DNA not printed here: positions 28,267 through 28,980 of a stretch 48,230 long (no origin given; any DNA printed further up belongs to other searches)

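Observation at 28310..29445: AT-rich two-TM plus long coiled-coil protein inserted on the opposite strand at the ren/nin position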

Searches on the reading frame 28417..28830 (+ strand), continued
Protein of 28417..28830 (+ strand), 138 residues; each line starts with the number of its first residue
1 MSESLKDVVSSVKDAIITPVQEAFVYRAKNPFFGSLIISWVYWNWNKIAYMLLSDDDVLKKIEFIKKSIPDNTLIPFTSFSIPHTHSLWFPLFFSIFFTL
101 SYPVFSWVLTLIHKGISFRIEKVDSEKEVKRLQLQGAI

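Call 68: search_solved_structures(query=A2, max_evalue=10)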
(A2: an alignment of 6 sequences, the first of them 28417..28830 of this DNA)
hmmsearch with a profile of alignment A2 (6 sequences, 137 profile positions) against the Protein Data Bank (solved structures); distinct sequences matched with E-value up to 10: 13.
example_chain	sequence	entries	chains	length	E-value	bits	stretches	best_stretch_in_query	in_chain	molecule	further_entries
3n6v_A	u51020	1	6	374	0.78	12.7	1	20-58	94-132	Glutamate receptor 2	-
3hsy_A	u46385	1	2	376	0.92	12.5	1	20-58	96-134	Glutamate receptor 2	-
5fwx_A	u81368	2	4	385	0.94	12.5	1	20-58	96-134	GLUTAMATE RECEPTOR 2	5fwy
2wjw_A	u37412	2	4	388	0.94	12.5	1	20-58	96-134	GLUTAMATE RECEPTOR 2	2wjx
3o2j_A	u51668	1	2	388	0.95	12.4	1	20-58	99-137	Glutamate receptor 2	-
3h5v_A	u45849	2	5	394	0.99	12.4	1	20-58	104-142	Glutamate receptor 2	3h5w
6qkc_B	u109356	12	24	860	1.6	11.7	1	20-57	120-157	Glutamate receptor 2 | Isoform Flip of Glutamate receptor 2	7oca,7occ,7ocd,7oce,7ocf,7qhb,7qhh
9ovu_B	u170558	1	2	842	1.7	11.6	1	20-57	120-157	Isoform Flip of Glutamate receptor 2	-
7drt_B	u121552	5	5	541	5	10.1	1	78-133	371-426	Protein wntless homolog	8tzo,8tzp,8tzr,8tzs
7kc4_B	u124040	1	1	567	5.8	9.9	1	78-133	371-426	Protein wntless homolog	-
9w45_R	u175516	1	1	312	5.9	9.9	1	4-31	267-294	Olfactory receptor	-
9z4h_B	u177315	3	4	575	6.2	9.8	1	78-133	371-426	Protein wntless homolog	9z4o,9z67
8uxy_A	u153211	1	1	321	9.3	9.2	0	4-31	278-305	consOR1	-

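Call 82: search_protein_families(library=pfam, proteins=[L009:5451-6386:+, L009:6441-7490:+, L009:7573-8631:+, L009:8631-9401:+, L009:9983-10771:+, L009:10893-11261:+, L009:12210-12785:-, L009:12850-14097:-, L009:14256-15149:+, L009:3950-4972:-], max_evalue=0.0001)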
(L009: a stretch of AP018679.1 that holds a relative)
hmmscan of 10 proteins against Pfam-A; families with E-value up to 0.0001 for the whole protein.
L009:5451-6386:+ (311 aa): 3 families
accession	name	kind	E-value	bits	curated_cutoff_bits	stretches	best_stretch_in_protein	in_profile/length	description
PF13241.12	NAD_binding_7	-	1.5e-31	109.5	22.1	1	6-115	1-104/104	Putative NAD(P)-binding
PF10414.14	CysG_dimeriser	-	1.4e-10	41.2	23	1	151-185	2-36/58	Sirohaem synthase dimerisation region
PF14824.11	Sirohm_synth_M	-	4.7e-08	32.8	25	1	119-146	1-28/28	Sirohaem biosynthesis protein central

L009:6441-7490:+ (349 aa): 2 families
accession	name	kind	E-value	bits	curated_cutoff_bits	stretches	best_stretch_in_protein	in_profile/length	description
PF24827.1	AstE_AspA_cat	-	7.9e-34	117.3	25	1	67-252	5-185/192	Succinylglutamate desuccinylase/Aspartoacylase catalytic domain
PF04952.20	AstE_AspA_hybrid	-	8.2e-10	39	25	1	274-347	2-75/76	AstE/AspA barrel-sandwich hybrid domain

L009:7573-8631:+ (352 aa): 1 family
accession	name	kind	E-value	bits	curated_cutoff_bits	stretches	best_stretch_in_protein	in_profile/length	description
PF01032.23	FecCD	-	1.9e-85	287.1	26.5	1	40-347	3-311/311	FecCD transport family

L009:8631-9401:+ (256 aa): 4 families
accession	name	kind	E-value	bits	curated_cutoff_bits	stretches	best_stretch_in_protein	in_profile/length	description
PF00005.33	ABC_tran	-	1.8e-25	90.6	25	1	21-169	2-136/137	ABC transporter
PF13304.12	AAA_21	-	3.9e-09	37.4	27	1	35-55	4-24/304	AAA domain, putative AbiEii toxin, Type IV TA system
PF13555.12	AAA_29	-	1.2e-06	28.6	27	1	26-65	18-57/61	P-loop containing region of AAA domain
PF02463.25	SMC_N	-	2.4e-06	27.6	40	1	31-191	25-190/220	RecF/RecN/SMC N terminal domain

L009:9983-10771:+ (262 aa): 0 families

L009:10893-11261:+ (122 aa): 0 families

L009:12210-12785:- (191 aa): 1 family
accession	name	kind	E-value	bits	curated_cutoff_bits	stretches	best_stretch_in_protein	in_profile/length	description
PF01503.22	PRA-PH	-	1e-07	32.7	21.3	1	43-82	30-72/86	Phosphoribosyl-ATP pyrophosphohydrolase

L009:12850-14097:- (415 aa): 1 family
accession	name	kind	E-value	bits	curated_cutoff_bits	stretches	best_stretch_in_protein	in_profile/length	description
PF07690.21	MFS_1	-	1.7e-43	149.3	33.4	2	38-374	1-346/347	Major Facilitator Superfamily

L009:14256-15149:+ (297 aa): 2 families
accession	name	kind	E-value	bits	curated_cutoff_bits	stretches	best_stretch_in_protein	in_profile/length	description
PF03466.25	LysR_substrate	-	3e-45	154.6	28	1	88-289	3-208/209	LysR substrate binding domain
PF00126.33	HTH_1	-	3.1e-17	62.7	26.6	1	4-61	2-59/60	Bacterial regulatory helix-turn-helix protein, lysR family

L009:3950-4972:- (340 aa): 2 families
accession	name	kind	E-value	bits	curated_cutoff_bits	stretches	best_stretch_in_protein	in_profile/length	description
PF00497.25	SBP_bac_3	-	4.8e-15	55.9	26.4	1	37-255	1-122/132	Bacterial extracellular solute-binding proteins, family 3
PF09084.16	NMT1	-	9.8e-05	22.8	20.5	0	91-196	36-145/216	NMT1/THI5 like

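Call 83: search_protein_families(library=pfam, proteins=[L010:598-5727:-, L010:5843-6220:-, L010:6909-8189:+, L010:8164-9651:+, L012:4282-4785:-, L012:6959-8860:+, L012:8948-11359:+, L012:11349-12641:+, L011:8812-9804:+, L011:7382-8752:+], max_evalue=0.0001)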
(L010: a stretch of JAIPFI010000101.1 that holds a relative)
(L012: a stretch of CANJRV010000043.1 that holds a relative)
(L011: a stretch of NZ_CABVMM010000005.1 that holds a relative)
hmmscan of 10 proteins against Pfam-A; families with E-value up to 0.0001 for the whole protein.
L010:598-5727:- (1709 aa): 9 families
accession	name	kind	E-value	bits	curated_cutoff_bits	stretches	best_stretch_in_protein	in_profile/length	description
PF13191.12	AAA_16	-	4.6e-30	105.7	32.6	1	302-483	2-161/167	AAA ATPase domain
PF02518.31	HATPase_c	-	6.6e-24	84.9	26.4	1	1597-1704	3-109/111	Histidine kinase-, DNA gyrase B-, and HSP90-like ATPase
PF00069.31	Pkinase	-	6.5e-22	78.6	31.7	1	8-260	1-253/263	Protein kinase domain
PF13185.12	GAF_2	-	2.4e-13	50.9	28.6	1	1304-1449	2-136/136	GAF domain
PF07714.23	PK_Tyr_Ser-Thr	-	4.1e-13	49.7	23.1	1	10-258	3-248/258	Protein tyrosine and serine/threonine kinase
PF01590.32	GAF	-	1.9e-12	48.3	22.4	1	1305-1448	1-133/133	GAF domain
PF13492.12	GAF_3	-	1e-10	42.5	27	1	1305-1450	1-129/129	GAF domain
PF00512.31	HisKA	-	4.6e-07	30.2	26.9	1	1489-1553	2-63/66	His Kinase A (phospho-acceptor) domain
PF14501.12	HATPase_c_5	-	2.5e-06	27.8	22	1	1600-1691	6-91/102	GHKL domain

L010:5843-6220:- (125 aa): 2 families
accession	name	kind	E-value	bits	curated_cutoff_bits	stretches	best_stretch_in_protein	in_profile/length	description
PF00903.31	Glyoxalase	-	3.3e-09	37.6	20.6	1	8-121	2-121/121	Glyoxalase/Bleomycin resistance protein/Dioxygenase superfamily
PF13669.12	Glyoxalase_4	-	2.7e-05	24.9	27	1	9-99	1-93/109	Glyoxalase/Bleomycin resistance protein/Dioxygenase superfamily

L010:6909-8189:+ (426 aa): 1 family
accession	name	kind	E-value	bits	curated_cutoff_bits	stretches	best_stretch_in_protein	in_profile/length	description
PF02321.23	OEP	-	1.4e-34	120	22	2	237-420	3-187/187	Outer membrane efflux protein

L010:8164-9651:+ (495 aa): 2 families
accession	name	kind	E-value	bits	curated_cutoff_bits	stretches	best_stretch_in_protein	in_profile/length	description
PF16576.10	HlyD_D23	-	6.4e-82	274.4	30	1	153-375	2-214/214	Barrel-sandwich domain of CusB or HlyD membrane-fusion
PF13437.12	HlyD_3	-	9.6e-19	68.5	22.2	1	272-371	2-105/106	HlyD family secretion protein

L012:4282-4785:- (167 aa): 0 families

L012:6959-8860:+ (633 aa): 5 families
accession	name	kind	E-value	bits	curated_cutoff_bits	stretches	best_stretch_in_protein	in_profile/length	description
PF01134.28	GIDA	-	5.2e-164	546.4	22.1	1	19-408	1-390/391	Glucose inhibited division protein A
PF13932.14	SAM_GIDA_C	-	1.5e-23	82.8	27.1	1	575-628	4-57/57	tRNA modifying enzyme MnmG/GidA C-terminal helical bundle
PF21680.2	GIDA_C_1st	-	5.5e-11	43.5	24.7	1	470-568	1-96/96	tRNA modifying enzyme MnmG/GidA C-terminal helical domain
PF12831.13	FAD_oxidored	-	6.6e-07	29.4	27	1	19-151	1-126/416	FAD dependent oxidoreductase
PF07992.20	Pyr_redox_2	-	5.7e-05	23.1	26.1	1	18-54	1-38/291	Pyridine nucleotide-disulphide oxidoreductase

L012:8948-11359:+ (803 aa): 1 family
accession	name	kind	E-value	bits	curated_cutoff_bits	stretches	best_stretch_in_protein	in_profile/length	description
PF10101.14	DUF2339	-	4.6e-83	280.6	33.6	1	141-787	3-658/659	Predicted membrane protein (DUF2339)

L012:11349-12641:+ (430 aa): 1 family
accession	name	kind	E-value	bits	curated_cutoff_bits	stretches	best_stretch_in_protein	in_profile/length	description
PF13163.11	DUF3999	-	1.3e-06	28.4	30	0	26-81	1-57/424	Protein of unknown function (DUF3999)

L011:8812-9804:+ (330 aa): 2 families
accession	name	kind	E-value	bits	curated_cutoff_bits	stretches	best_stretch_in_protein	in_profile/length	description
PF02826.25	2-Hacid_dh_C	-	5e-50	169.8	25.1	1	110-297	1-178/178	D-isomer specific 2-hydroxyacid dehydrogenase, NAD binding domain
PF00389.36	2-Hacid_dh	-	2.4e-31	108.6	24.6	1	4-328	2-133/134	D-isomer specific 2-hydroxyacid dehydrogenase, catalytic domain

L011:7382-8752:+ (456 aa): 2 families
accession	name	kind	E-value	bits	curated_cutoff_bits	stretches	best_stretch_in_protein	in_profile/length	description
PF13393.11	tRNA-synt_His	-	2e-37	129.5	25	2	86-349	53-308/308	Histidyl-tRNA synthetase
PF03129.25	HGTP_anticodon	-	2.9e-18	66.3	21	1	372-456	5-92/94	Anticodon binding domain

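Call 105: search_protein_families(library=phrogs, proteins=[L005:6459-6890:+], max_evalue=0.001)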
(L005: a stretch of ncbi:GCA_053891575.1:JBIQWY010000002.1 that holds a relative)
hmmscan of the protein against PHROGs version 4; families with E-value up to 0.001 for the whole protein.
L005:6459-6890:+ (143 aa): 1 family
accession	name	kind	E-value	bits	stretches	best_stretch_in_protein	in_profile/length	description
phrog_2266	-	unknown function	1.5e-59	201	1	1-142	1-143/144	-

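Call 109: search_dna_similar(query=P0040, collection=phages, mode=protein, max_rows=15)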
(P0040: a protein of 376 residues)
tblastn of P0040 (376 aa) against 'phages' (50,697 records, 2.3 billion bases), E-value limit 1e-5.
Records with a match: 1; places in all: 1; records where one place covers at least 80% of the query: 0.
Best place of each record, by identity: <60% 1.
By first word of the organism name: Klebsiella 1.
By host as written in the record: Klebsiella pneumoniae BUCT711 1.
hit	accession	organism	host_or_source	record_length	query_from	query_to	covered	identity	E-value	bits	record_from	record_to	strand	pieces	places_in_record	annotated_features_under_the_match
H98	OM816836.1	Klebsiella phage vB_KpnP_BUCT711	Klebsiella pneumoniae BUCT711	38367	14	203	51%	26.4%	8e-6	54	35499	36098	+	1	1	hypothetical protein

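Call 112: get_annotated_region(hit=H98, flank=4000)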
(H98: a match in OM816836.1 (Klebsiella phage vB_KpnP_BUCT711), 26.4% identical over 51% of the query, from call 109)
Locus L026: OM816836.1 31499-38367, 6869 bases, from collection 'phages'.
description: Klebsiella phage vB_KpnP_BUCT711, complete genome.
organism: Klebsiella phage vB_KpnP_BUCT711 (NCBI taxid 3012326)
taxonomy: Viruses; Duplodnaviria; Heunggongvirae; Uroviricota; Caudoviricetes; Uetakevirus
host: Klebsiella pneumoniae BUCT711; source: hospital sewage; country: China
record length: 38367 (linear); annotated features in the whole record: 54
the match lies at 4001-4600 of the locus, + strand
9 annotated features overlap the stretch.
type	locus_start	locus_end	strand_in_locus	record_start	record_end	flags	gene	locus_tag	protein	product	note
CDS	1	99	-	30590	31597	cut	-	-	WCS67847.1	hypothetical protein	bbp17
CDS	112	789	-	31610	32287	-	-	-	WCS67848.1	peptidase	-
CDS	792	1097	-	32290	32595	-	-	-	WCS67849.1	hypothetical protein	-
CDS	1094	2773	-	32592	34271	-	-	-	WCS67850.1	tail protein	-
CDS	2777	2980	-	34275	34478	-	-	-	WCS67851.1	hypothetical protein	-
CDS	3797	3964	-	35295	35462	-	-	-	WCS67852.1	hypothetical protein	-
CDS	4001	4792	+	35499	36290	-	-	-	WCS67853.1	hypothetical protein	-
CDS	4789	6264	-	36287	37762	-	-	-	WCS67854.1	hypothetical protein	-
misc_feature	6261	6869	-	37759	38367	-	-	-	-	-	similar to terminase small subunit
